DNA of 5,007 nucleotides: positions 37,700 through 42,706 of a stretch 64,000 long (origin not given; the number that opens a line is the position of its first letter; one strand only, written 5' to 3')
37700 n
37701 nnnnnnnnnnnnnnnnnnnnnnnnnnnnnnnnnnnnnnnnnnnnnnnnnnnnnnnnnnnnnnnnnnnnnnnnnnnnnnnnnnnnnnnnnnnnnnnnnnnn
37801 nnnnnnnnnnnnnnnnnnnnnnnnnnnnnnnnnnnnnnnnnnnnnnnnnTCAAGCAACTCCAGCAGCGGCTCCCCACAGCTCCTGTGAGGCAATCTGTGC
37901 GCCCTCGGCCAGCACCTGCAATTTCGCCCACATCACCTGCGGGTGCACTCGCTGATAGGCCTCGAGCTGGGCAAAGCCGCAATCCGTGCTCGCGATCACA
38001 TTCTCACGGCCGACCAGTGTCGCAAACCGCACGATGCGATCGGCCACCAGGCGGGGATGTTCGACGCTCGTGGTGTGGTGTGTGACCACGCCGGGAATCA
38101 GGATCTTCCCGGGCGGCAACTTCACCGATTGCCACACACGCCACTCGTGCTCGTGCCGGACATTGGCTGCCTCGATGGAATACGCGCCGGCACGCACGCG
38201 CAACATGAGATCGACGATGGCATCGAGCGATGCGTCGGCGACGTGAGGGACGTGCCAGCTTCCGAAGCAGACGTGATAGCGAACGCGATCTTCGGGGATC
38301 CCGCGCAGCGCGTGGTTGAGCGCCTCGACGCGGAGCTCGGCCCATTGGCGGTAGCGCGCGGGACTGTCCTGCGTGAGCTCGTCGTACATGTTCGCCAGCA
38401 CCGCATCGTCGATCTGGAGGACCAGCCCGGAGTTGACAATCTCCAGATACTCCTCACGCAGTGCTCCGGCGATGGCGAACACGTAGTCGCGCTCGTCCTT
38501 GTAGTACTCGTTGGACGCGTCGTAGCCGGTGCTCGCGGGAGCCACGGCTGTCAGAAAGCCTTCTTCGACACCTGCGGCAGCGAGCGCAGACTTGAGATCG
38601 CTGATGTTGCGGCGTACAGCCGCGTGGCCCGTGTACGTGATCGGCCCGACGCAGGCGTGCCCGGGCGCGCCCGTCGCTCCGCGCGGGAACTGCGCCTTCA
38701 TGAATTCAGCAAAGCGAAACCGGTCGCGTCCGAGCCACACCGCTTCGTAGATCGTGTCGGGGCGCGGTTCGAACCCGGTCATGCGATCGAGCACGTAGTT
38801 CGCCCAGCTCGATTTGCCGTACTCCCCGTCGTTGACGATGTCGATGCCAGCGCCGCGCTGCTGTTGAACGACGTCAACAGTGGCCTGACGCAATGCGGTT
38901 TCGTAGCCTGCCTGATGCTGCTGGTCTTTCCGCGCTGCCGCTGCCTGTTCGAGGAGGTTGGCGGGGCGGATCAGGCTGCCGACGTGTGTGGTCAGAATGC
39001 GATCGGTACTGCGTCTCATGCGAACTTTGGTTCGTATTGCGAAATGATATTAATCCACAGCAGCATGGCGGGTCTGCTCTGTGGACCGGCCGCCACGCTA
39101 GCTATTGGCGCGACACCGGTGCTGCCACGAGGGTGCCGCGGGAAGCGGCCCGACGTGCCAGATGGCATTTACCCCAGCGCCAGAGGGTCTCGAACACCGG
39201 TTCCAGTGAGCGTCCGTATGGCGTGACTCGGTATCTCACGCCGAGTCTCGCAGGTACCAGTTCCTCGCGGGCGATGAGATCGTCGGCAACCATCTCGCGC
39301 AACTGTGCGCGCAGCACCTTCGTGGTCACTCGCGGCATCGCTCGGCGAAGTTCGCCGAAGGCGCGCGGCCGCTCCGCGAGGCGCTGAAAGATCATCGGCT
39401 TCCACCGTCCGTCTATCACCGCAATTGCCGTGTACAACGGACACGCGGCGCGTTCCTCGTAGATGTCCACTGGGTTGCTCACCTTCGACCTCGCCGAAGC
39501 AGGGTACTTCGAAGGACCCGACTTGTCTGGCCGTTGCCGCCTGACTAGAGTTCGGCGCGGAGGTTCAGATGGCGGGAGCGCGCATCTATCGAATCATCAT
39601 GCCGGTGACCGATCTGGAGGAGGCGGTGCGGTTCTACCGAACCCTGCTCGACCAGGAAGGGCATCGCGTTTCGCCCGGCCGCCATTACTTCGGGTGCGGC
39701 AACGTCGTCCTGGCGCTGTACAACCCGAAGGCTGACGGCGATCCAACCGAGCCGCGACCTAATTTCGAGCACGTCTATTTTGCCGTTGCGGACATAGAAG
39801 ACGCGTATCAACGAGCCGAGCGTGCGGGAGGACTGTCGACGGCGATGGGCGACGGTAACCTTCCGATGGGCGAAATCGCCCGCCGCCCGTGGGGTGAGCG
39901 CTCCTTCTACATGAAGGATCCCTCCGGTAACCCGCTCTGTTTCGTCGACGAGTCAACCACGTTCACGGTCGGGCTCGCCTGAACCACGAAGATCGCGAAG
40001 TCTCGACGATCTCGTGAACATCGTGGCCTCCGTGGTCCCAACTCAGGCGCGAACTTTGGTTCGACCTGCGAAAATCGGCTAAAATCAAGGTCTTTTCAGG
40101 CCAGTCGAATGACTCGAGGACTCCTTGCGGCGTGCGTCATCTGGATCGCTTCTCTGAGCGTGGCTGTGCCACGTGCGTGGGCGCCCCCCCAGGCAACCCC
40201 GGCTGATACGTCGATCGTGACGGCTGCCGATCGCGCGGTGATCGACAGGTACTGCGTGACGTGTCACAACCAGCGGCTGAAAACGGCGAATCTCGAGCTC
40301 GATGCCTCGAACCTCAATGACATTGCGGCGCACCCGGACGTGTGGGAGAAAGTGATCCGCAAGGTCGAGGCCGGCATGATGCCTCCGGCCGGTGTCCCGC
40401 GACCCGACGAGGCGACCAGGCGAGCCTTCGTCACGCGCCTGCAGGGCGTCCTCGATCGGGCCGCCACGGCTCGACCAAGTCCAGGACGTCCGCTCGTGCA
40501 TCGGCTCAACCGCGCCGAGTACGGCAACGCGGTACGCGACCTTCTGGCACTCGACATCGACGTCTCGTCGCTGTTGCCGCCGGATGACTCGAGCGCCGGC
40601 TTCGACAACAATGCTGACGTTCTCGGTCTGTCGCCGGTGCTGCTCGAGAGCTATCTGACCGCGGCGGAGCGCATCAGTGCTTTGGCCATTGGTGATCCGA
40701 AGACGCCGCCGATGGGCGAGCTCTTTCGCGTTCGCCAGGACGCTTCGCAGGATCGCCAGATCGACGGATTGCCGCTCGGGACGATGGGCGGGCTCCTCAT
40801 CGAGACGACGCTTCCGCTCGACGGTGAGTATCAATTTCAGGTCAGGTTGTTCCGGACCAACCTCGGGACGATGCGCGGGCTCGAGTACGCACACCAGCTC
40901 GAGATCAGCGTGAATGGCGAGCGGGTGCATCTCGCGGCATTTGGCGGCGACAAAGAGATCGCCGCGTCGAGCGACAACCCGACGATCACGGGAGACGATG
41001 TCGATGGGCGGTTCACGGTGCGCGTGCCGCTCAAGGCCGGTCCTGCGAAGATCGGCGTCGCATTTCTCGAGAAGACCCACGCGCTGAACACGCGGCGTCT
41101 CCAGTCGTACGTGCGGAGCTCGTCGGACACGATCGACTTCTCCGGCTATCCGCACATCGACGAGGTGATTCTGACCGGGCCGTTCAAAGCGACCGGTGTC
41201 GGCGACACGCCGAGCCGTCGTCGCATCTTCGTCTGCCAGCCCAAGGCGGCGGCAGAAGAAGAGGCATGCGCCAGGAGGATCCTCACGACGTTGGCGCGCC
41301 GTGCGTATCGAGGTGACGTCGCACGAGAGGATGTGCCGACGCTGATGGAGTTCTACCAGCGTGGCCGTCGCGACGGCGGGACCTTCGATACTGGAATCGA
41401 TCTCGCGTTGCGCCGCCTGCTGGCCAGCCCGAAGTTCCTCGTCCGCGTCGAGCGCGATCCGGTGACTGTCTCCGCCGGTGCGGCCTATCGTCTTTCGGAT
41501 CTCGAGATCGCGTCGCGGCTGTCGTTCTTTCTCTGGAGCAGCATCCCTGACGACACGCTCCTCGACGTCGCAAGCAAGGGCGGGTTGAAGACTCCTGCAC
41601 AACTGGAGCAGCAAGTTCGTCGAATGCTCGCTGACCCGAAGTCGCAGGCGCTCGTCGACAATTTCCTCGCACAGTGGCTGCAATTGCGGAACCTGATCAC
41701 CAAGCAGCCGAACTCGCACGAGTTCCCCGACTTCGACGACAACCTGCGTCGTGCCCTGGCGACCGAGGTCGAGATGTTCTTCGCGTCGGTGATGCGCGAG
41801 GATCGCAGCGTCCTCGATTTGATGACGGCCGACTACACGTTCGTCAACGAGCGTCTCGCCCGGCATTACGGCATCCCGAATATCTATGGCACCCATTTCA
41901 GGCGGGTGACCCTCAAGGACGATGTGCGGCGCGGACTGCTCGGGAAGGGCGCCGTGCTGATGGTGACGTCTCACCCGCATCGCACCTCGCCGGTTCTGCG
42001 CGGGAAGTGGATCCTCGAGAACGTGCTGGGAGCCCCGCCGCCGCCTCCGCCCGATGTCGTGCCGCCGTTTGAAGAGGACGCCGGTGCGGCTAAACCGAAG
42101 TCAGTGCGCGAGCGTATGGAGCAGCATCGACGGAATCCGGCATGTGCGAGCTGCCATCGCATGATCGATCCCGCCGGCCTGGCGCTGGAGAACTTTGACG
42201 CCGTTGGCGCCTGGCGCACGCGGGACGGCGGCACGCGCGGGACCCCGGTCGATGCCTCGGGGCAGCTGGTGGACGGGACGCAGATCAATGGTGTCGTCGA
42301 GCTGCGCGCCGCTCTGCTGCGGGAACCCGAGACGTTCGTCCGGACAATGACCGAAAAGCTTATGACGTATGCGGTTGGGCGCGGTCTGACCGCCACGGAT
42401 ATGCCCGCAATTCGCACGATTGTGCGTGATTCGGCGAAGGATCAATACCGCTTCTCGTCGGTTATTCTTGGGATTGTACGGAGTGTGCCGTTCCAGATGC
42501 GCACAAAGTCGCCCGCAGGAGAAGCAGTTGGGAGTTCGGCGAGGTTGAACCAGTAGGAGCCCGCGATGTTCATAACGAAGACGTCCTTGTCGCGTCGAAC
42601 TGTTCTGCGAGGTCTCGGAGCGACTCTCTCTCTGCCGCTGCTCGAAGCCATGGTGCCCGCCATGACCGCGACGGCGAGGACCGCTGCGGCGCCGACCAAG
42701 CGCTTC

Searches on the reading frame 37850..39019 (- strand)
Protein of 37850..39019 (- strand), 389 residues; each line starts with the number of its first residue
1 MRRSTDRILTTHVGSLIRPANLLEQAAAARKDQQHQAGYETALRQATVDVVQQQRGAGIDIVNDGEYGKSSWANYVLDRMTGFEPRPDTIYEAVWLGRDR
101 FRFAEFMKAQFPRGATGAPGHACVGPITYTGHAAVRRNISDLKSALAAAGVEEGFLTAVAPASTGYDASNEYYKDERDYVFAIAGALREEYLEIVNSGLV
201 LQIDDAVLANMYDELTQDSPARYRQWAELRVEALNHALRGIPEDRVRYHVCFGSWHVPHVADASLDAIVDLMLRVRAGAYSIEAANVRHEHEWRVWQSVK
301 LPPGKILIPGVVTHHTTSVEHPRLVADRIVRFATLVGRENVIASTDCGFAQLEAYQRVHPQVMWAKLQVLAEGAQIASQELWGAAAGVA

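Call 9: search_protein_families(library=pfam, proteins=[window:37850-39019:-])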
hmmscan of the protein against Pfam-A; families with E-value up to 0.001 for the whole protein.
window:37850-39019:- (389 aa): 1 family
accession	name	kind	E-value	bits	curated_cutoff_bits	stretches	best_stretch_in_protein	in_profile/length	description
PF01717.24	Meth_synt_2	-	4.1e-15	56.3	21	2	175-354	144-308/324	Cobalamin-independent synthase, Catalytic domain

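Call 19: search_protein_families(library=ncbifam, proteins=[window:37850-39019:-], max_evalue=0.001)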
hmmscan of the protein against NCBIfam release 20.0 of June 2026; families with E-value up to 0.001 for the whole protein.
window:37850-39019:- (389 aa): 8 families
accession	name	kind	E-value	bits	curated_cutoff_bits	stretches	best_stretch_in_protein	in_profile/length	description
NF003317.0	PRK04326.1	equivalog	8e-29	100.9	406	2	169-381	145-326/340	methionine synthase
NF004875.0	PRK06233.1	equivalog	4.1e-26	91.7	576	2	167-374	154-368/373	vitamin B12 independent methionine synthase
NF005085.0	PRK06520.1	subfamily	1.2e-20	74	313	2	169-373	154-363/368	5-methyltetrahydropteroyltriglutamate--homocysteine S-methyltransferase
NF006589.0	PRK09121.1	equivalog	1.3e-15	57.3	392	2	170-381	143-340/342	methionine synthase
NF003556.0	PRK05222.1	equivalog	2.7e-09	36.5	541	1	9-83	421-495/750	5-methyltetrahydropteroyltriglutamate--homocysteine S-methyltransferase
NF002119.0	PRK00957.1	equivalog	3.8e-08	32.8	258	1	154-353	112-286/306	methionine synthase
TIGR01371.1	met_syn_B12ind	equivalog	6.8e-08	32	929.95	0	10-84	428-502/754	5-methyltetrahydropteroyltriglutamate--homocysteine S-methyltransferase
NF006350.0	PRK08575.1-4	equivalog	0.00099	18.6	361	0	9-75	3-69/309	5-methyltetrahydropteroyltriglutamate--homocysteine methyltransferase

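Call 24: find_related_loci(query=window:37850-39019:-, collection=metagenome_contigs, flank=6000)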
Query window:37850-39019:- (389 aa) in metagenome_contigs; peptide patterns used: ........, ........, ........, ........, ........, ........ (x = any residue, [..] = any of these).
600 stretches matched a pattern (row limit reached: there are more); 593 encode a relative of the query (tblastn E <= 1e-3); the best 80 are kept; 80 distinct loci.
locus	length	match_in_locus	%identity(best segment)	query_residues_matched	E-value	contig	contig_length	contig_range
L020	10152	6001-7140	86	1-382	0e+0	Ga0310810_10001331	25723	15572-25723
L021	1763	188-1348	84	1-387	0e+0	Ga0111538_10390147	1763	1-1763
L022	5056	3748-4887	85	1-382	0e+0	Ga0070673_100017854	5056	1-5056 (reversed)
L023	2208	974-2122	81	1-383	0e+0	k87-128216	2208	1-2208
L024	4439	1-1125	79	8-382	0e+0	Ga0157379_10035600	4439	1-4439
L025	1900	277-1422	79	1-382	0e+0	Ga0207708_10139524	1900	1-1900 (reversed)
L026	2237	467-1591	75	1-383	0e+0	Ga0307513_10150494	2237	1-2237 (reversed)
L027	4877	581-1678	76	1-382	0e+0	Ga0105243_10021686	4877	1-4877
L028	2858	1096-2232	73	1-383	0e+0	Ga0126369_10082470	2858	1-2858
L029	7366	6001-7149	75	1-383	0e+0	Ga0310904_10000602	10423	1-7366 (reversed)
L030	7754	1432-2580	72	1-386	0e+0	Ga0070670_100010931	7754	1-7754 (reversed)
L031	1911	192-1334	73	1-383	0e+0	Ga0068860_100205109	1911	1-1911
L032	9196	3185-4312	74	1-382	0e+0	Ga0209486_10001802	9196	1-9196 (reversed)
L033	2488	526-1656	71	1-383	0e+0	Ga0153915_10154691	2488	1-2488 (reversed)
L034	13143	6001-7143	73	1-383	0e+0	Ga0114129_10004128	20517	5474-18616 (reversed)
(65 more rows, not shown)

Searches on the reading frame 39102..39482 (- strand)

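Call 19: search_protein_families(library=ncbifam, proteins=[window:39102-39482:-], max_evalue=0.001)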
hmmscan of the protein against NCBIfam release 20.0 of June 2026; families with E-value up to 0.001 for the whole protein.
window:39102-39482:- (126 aa): 2 families
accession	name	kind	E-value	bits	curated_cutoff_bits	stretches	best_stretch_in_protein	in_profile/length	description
NF047364.1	redox_TF_RrpB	exception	8.4e-13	48.5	175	1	13-106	4-102/105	MarR family transcription factor RrpB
NF047367.1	redox_TF_RrpA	exception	2.2e-09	37.5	185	1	13-105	5-98/101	MarR family transcription factor RrpA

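Call 43: search_protein_families(library=pfam, proteins=[window:39102-39482:-])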
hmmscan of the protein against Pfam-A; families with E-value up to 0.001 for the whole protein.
window:39102-39482:- (126 aa): 1 family
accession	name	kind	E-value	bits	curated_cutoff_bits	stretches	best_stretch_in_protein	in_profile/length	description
PF01638.23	HxlR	-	3.4e-21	75.3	20.8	1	22-110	1-89/91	HxlR-like helix-turn-helix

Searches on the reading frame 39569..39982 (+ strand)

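Call 9: search_protein_families(library=pfam, proteins=[window:39569-39982:+])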
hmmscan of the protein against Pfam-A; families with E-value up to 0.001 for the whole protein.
window:39569-39982:+ (137 aa): 3 families
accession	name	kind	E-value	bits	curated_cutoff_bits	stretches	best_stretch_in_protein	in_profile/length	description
PF00903.31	Glyoxalase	-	8.3e-14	52.4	20.6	1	6-125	2-121/121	Glyoxalase/Bleomycin resistance protein/Dioxygenase superfamily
PF18029.7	Glyoxalase_6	-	3.9e-07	31.1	23.6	1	10-126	3-106/106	Glyoxalase-like domain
PF12681.13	Glyoxalase_2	-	0.00012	22.4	30.1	0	9-121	4-109/118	Glyoxalase-like domain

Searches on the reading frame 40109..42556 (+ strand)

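Call 9: search_protein_families(library=pfam, proteins=[window:40109-42556:+])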
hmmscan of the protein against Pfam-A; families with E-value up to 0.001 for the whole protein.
window:40109-42556:+ (815 aa): 7 families
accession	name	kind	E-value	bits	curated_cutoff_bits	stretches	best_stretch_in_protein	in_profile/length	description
PF07631.16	PSD4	-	1.8e-49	168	23.3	1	462-589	1-128/128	Protein of unknown function (DUF1592)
PF07627.16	PSCyt3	-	1.5e-35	121.8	27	1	607-706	1-98/98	Protein of unknown function (DUF1588)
PF07626.16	PSD3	-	1.3e-24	86.9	23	1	132-194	2-64/65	Protein of unknown function (DUF1587)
PF07624.16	PSD2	-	3.4e-24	84.8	25.8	1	722-795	1-74/74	Protein of unknown function (DUF1585)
PF07637.16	PSD5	-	4.8e-16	59.3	34.2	1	387-448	1-62/62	Protein of unknown function (DUF1595)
PF07635.16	PSCyt1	-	2e-05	25.6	22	0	49-95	1-59/59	Planctomycete cytochrome C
PF13442.11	Cytochrome_CBB3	-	2.2e-05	25.1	27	0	42-96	7-53/68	Cytochrome C oxidase, cbb3-type, subunit III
